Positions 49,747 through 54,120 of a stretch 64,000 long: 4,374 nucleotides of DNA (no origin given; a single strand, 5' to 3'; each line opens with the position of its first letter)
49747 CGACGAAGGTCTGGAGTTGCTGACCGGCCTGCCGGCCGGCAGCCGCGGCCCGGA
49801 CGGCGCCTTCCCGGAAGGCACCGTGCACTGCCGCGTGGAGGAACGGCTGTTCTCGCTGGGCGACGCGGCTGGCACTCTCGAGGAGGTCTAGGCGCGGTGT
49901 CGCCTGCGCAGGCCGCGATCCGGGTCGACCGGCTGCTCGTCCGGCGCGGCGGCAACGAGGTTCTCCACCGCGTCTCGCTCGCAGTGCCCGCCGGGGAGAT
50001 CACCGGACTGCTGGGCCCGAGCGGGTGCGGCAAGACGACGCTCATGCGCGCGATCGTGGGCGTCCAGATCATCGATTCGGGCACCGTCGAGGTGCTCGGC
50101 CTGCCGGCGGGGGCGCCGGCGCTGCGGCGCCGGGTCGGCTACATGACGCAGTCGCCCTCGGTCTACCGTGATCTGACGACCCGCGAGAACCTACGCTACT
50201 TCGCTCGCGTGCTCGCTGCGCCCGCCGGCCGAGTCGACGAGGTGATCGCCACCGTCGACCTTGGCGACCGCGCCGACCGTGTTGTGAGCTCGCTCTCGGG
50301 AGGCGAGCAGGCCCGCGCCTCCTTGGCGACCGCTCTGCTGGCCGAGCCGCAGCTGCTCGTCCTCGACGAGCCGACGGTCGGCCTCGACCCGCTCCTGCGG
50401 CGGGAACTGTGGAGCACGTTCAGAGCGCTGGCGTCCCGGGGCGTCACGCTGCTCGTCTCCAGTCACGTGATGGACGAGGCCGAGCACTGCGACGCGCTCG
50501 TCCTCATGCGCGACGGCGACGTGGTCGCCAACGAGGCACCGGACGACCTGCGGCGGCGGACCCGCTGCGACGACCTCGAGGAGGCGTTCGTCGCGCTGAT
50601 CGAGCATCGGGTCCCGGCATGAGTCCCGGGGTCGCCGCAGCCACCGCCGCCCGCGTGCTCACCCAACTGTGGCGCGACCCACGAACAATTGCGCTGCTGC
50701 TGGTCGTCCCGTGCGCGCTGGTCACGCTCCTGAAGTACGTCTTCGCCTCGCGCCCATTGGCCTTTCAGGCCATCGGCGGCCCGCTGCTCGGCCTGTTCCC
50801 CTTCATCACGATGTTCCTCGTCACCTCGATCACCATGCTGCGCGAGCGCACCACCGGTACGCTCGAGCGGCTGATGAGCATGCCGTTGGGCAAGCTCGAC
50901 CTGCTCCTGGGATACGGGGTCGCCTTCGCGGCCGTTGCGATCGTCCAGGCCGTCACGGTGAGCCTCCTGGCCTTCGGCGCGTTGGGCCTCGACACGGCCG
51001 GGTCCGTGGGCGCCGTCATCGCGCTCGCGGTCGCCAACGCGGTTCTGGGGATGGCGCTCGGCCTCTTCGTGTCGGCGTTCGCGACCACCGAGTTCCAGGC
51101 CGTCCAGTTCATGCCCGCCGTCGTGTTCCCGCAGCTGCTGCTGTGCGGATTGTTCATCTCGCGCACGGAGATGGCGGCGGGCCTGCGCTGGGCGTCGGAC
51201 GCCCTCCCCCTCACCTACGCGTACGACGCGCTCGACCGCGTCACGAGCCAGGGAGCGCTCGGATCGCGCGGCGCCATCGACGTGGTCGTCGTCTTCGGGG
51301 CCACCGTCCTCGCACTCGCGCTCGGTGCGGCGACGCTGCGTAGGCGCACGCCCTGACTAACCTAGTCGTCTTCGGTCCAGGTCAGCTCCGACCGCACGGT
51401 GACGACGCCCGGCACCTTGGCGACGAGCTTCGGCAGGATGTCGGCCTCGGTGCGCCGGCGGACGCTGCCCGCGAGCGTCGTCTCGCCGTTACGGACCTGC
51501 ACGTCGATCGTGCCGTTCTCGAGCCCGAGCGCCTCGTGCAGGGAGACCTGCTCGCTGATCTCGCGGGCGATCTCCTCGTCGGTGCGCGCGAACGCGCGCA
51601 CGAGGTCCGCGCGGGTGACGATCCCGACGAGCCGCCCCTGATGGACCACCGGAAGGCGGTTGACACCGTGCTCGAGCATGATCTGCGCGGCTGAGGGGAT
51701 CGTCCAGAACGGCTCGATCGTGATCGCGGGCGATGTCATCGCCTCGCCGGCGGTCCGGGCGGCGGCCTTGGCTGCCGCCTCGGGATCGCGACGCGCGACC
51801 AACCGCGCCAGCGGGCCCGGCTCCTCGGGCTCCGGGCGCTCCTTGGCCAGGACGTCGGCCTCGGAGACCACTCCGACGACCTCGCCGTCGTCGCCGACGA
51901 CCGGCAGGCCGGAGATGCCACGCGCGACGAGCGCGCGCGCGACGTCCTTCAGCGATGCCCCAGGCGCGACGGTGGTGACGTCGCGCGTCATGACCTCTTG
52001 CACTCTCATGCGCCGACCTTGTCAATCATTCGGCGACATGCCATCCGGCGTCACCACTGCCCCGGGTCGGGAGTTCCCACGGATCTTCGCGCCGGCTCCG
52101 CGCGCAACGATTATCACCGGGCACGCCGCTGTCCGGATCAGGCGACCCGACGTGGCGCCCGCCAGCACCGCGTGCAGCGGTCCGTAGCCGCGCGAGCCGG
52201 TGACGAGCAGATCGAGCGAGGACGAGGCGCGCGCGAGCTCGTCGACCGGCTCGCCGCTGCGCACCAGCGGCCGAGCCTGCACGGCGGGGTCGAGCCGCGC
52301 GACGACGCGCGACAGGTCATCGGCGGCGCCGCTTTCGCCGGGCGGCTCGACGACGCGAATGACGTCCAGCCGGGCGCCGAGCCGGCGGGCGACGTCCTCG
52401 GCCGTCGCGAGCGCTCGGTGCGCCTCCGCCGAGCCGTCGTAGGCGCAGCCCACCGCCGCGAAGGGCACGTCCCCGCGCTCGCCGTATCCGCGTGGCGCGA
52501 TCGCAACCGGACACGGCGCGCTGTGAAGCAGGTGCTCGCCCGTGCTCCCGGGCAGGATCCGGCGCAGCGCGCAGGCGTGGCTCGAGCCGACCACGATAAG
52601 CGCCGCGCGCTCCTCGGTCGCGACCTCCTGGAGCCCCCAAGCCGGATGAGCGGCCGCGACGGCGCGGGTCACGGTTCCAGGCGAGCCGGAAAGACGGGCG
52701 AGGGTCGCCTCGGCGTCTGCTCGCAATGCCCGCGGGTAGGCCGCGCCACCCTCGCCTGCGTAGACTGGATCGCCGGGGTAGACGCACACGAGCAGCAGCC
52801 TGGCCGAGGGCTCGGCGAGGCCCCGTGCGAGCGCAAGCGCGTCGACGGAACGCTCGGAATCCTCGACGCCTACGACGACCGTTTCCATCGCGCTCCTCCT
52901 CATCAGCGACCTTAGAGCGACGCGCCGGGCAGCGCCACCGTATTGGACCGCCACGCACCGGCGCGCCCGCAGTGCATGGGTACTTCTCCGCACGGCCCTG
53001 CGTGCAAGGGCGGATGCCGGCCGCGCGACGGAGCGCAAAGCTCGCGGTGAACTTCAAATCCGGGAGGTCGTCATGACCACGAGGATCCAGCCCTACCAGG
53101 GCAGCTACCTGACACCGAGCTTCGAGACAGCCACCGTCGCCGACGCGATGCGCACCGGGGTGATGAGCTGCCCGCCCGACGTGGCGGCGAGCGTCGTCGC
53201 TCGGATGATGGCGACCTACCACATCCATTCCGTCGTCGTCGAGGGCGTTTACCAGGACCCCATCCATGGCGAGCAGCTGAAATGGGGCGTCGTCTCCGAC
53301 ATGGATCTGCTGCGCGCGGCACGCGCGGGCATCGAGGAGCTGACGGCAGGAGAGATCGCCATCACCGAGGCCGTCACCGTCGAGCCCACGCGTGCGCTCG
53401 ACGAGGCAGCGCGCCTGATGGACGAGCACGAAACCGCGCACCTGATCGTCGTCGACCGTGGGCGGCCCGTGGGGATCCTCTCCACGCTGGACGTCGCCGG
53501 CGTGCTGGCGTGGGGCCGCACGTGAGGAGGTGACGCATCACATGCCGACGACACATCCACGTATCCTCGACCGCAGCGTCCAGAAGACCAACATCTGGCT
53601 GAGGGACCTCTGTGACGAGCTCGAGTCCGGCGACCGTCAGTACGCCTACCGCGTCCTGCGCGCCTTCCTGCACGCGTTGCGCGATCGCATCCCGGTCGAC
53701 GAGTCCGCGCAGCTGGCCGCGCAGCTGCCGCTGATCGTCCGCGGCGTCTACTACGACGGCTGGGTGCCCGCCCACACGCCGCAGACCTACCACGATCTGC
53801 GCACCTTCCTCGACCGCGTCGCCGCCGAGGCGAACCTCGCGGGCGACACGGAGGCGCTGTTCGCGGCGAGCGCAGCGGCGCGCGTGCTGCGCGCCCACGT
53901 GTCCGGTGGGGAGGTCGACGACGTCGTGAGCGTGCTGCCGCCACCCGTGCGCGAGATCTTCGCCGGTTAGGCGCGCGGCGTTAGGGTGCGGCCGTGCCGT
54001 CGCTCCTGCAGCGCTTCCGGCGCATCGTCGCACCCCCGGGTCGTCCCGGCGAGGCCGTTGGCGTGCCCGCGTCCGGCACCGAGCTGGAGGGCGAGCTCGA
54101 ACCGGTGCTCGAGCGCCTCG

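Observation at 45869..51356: Co-directional hsp20 - acg nitroreductase - Lon-like protease - ABC-2 exporter block with an acg/Lon start-stop overlap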

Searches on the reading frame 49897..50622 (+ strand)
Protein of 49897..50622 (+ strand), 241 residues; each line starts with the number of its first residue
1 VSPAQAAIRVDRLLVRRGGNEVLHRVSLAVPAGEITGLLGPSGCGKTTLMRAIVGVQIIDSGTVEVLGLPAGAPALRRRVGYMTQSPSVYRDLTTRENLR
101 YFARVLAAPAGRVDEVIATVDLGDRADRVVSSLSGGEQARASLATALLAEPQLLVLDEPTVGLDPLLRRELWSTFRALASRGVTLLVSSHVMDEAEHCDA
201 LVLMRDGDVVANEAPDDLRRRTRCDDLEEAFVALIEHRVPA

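Call 7: search_protein_families(library=ncbifam, proteins=[window:49897-50622:+], max_evalue=0.001)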
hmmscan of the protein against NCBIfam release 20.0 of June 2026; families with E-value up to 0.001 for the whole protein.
window:49897-50622:+ (241 aa): 186 families (the best 25 are shown)
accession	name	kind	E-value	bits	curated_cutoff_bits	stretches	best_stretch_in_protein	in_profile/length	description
NF033858.1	ABC2_perm_RbbA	equivalog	3.3e-59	200.7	1050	1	5-237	264-503/909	ribosome-associated ATPase/putative transporter RbbA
TIGR01188.1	drrA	subfamily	2e-50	171.8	312.45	1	22-228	8-221/302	daunorubicin resistance ABC transporter, ATP-binding protein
TIGR03864.1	PQQ_ABC_ATP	hypoth_equivalog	9.1e-49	166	302.25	1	7-234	1-235/236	ABC transporter, ATP-binding subunit, PQQ-dependent alcohol dehydrogenase system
NF010059.0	PRK13536.1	equivalog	6.1e-47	160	549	1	6-219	42-262/342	nodulation factor ABC transporter ATP-binding protein NodI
NF010060.0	PRK13537.1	equivalog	7e-46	156.5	521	1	5-226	13-242/314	nodulation factor ABC transporter ATP-binding protein NodI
TIGR01288.1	nodI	equivalog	5.8e-44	150.3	424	1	17-219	14-223/303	nodulation factor ABC transporter ATP-binding protein NodI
TIGR03740.1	galliderm_ABC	subfamily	1.2e-41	142.9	309.75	1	17-234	10-221/223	lantibiotic protection ABC transporter ATP-binding subunit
TIGR03522.1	GldA_ABC_ATP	equivalog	2.7e-38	132.1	402.6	1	8-236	3-237/301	gliding motility-associated ABC transporter ATP-binding subunit GldA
TIGR03265.1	PhnT2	equivalog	1.6e-37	129.5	457.7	1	7-222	4-226/353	putative 2-aminoethylphosphonate ABC transporter ATP-binding protein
TIGR00968.1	3a0106s01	subfamily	9.1e-37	126.8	342.75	1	10-220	3-220/237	sulfate ABC transporter ATP-binding protein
TIGR02142.1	modC_ABC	equivalog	9.2e-37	127.1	285.05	1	25-224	15-225/353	molybdenum ABC transporter ATP-binding protein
TIGR03258.1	PhnT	equivalog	9.3e-37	126.9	499.15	1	4-218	5-227/359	2-aminoethylphosphonate ABC transport system ATP-binding subunit PhnT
TIGR04406.1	LPS_export_lptB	equivalog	6.3e-36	123.9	240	1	11-218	5-222/239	LPS export ABC transporter ATP-binding protein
TIGR01189.1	ccmA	equivalog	3.8e-35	121.4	131.6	1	10-197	3-192/198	heme ABC exporter ATP-binding protein CcmA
NF006987.0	PRK09452.1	equivalog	7e-35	120.4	482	1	15-218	25-235/378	spermidine/putrescine ABC transporter ATP-binding protein PotA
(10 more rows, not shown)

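Call 8: search_protein_families(library=pfam, proteins=[window:49897-50622:+], max_evalue=0.001)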
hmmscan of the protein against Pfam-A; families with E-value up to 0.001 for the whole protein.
window:49897-50622:+ (241 aa): 2 families
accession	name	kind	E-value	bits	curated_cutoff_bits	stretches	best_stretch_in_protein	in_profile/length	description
PF00005.33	ABC_tran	-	3.1e-32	112.5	25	1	23-160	1-136/137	ABC transporter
PF13304.12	AAA_21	-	5.3e-15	56.7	27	1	116-190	221-298/304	AAA domain, putative AbiEii toxin, Type IV TA system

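Call 63: search_protein_families(library=padloc, proteins=[window:49897-50622:+], max_evalue=0.001)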
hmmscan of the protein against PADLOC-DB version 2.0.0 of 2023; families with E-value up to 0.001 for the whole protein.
window:49897-50622:+ (241 aa): 7 families
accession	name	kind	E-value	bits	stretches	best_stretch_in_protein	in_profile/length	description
PDLC04135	mad3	-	2.9e-31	107.4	2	127-212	258-348/374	mads_3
PDLC02980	AriA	-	1.4e-16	59.3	2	116-190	221-298/304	-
PDLC04140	mad8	-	6.1e-14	50.2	1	16-193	10-235/314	mads_8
PDLC02914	ATPase-Toprim_I-B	-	9e-06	23.1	0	25-58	17-50/443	-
PDLC04175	HEC-01A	-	0.00037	17.6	0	132-189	248-306/363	-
PDLC04213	HEC-02A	-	0.00044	17.9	0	146-190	227-271/337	-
PDLC02335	AbiLi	-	0.00079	16.6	0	113-190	155-236/326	AbiLi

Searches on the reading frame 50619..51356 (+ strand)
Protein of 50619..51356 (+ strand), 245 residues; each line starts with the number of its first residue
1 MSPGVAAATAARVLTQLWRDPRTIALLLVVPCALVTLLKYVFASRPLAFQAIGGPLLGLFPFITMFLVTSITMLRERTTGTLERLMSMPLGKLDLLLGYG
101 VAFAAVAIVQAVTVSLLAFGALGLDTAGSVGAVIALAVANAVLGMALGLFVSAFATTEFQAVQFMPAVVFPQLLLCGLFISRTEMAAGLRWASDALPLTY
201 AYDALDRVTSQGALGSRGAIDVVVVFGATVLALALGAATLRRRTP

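Call 7: search_protein_families(library=ncbifam, proteins=[window:50619-51356:+], max_evalue=0.001)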
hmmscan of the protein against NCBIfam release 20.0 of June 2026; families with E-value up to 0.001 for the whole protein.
window:50619-51356:+ (245 aa): 7 families
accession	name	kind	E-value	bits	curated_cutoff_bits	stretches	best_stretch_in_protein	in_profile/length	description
TIGR00025.1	Mtu_efflux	paralog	8.3e-34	117.2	146.9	1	34-244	25-238/238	ABC transporter efflux protein, DrrB family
NF033858.1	ABC2_perm_RbbA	equivalog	5.3e-11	41.2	1050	1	60-242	723-906/909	ribosome-associated ATPase/putative transporter RbbA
TIGR01247.1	drrB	subfamily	9.6e-10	38.5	223.05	1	64-232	61-228/236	daunorubicin resistance ABC transporter membrane protein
TIGR03518.1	ABC_perm_GldF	equivalog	1.3e-09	38.4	288.5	1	36-241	34-238/240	gliding motility-associated ABC transporter permease subunit GldF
TIGR03861.1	phenyl_ABC_PedC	subfamily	5.2e-06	26.3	241.35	1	63-235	70-245/253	alcohol ABC transporter, permease protein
NF038293.1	permease_SagH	equivalog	1.5e-05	24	450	1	66-204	191-332/370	SagH family ABC transporter permease subunit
TIGR00955.1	3a01204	subfamily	5.7e-05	21.9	736.35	1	97-205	438-547/617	pigment precursor permease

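Call 8: search_protein_families(library=pfam, proteins=[window:50619-51356:+], max_evalue=0.001)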
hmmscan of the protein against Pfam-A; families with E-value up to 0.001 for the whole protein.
window:50619-51356:+ (245 aa): 3 families
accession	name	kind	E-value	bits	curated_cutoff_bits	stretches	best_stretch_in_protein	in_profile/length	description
PF01061.29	ABC2_membrane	-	1.3e-29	103.7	26.9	1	10-205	7-206/211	ABC-2 type transporter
PF12698.13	ABC2_membrane_3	-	5.7e-19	68.8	31.6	1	50-237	162-346/347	ABC-2 family transporter protein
PF12679.13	ABC2_membrane_2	-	1.9e-07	31.1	27.2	1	60-242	78-280/283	ABC-2 family transporter protein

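Call 63: search_protein_families(library=padloc, proteins=[window:50619-51356:+], max_evalue=0.001)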
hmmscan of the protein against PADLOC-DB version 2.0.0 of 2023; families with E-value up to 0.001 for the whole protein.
window:50619-51356:+ (245 aa): 0 families

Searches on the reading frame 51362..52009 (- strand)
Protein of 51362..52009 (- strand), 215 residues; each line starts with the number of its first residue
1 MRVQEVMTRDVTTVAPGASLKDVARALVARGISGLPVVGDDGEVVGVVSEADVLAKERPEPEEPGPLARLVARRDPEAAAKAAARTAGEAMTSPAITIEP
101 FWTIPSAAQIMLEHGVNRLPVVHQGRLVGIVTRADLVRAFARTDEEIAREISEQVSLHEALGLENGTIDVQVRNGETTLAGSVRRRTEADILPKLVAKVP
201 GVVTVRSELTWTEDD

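Call 8: search_protein_families(library=pfam, proteins=[window:51362-52009:-], max_evalue=0.001)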
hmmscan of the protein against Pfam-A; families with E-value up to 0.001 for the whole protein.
window:51362-52009:- (215 aa): 2 families
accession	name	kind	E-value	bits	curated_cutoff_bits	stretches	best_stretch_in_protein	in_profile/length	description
PF00571.33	CBS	-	5.9e-34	116.6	24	2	3-55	1-53/57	CBS domain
PF04972.22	BON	-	9.1e-09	35.9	27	1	143-212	1-68/69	BON domain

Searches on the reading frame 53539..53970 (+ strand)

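Call 8: search_protein_families(library=pfam, proteins=[window:53539-53970:+], max_evalue=0.001)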
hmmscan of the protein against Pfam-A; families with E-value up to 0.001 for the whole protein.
window:53539-53970:+ (143 aa): 1 family
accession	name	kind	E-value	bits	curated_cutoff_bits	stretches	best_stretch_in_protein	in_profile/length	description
PF10025.14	DUF2267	-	1.1e-33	116.5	29.8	1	18-139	2-121/122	Uncharacterized conserved protein (DUF2267)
